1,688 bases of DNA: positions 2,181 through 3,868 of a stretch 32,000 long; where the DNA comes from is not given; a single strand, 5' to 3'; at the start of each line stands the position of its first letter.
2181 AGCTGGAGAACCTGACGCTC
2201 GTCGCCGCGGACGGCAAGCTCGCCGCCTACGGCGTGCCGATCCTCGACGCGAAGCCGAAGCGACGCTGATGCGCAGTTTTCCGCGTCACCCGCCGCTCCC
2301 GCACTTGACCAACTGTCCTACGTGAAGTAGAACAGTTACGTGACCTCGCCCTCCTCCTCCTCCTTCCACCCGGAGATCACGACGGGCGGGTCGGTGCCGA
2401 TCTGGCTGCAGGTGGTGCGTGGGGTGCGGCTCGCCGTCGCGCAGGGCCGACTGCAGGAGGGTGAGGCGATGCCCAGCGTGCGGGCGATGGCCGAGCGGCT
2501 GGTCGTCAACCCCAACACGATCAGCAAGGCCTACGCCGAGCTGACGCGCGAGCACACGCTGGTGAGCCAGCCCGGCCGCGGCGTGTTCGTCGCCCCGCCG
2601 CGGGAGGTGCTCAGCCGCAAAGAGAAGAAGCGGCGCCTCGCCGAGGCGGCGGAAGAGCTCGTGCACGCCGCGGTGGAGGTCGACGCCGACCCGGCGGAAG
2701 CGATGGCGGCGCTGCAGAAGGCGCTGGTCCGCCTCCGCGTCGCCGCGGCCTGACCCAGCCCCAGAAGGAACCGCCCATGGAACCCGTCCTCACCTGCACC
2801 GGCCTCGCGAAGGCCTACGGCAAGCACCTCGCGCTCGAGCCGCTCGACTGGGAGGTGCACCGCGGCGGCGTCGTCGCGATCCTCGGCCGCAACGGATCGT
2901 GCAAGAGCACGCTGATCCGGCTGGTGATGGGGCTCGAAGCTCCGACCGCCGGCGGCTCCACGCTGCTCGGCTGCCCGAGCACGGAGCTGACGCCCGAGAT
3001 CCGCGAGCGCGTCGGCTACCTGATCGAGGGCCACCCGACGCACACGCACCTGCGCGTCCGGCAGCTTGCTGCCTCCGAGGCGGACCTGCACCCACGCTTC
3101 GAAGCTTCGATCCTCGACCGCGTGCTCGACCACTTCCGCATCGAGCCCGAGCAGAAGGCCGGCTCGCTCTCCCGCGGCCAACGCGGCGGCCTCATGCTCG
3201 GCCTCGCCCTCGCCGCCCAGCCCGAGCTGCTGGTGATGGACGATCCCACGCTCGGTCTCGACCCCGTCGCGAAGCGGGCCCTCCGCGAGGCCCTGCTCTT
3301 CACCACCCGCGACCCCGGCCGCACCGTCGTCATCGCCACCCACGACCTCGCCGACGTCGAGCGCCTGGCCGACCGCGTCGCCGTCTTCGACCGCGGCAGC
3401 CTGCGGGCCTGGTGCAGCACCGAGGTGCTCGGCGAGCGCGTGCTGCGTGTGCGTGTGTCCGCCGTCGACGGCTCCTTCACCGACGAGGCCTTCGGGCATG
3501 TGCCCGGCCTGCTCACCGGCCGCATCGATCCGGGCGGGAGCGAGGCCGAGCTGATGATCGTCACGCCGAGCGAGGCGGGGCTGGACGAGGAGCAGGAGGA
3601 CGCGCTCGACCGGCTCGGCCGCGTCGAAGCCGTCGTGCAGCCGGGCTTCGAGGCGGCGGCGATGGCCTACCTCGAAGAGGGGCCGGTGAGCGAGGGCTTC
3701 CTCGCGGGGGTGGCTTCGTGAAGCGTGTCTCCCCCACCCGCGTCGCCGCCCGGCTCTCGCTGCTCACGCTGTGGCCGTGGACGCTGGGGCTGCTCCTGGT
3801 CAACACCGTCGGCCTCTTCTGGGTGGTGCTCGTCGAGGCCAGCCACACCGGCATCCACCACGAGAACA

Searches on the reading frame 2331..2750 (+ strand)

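Call 75: search_protein_families(library=pfam, proteins=[window:2331-2750:+], max_evalue=0.001)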
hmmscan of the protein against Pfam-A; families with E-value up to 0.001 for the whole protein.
window:2331-2750:+ (140 aa): 1 family
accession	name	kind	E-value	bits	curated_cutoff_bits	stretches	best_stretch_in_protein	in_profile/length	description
PF00392.27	GntR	-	3.6e-12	46.2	27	1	27-87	4-64/64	Bacterial regulatory proteins, gntR family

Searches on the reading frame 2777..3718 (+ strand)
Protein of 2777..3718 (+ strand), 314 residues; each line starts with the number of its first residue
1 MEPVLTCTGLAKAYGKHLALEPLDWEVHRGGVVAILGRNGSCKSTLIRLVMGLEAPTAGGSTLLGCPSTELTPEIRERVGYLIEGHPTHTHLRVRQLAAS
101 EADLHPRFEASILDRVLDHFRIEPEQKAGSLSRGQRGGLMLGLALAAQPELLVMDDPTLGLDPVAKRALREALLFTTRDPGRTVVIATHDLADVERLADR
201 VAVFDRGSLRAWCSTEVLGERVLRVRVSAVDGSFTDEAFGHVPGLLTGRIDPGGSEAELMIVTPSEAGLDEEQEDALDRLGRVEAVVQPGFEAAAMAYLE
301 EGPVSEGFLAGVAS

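Call 80: search_protein_families(library=pfam, proteins=[window:2777-3718:+], max_evalue=0.01)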
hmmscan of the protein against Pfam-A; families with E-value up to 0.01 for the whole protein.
window:2777-3718:+ (314 aa): 3 families
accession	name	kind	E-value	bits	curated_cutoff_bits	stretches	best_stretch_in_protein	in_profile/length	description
PF00005.33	ABC_tran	-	4.5e-19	69.8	25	1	20-158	1-136/137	ABC transporter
PF13304.12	AAA_21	-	2.2e-09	38.2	27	1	132-191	239-300/304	AAA domain, putative AbiEii toxin, Type IV TA system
PF13555.12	AAA_29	-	0.0029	17.7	27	1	24-47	16-39/61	P-loop containing region of AAA domain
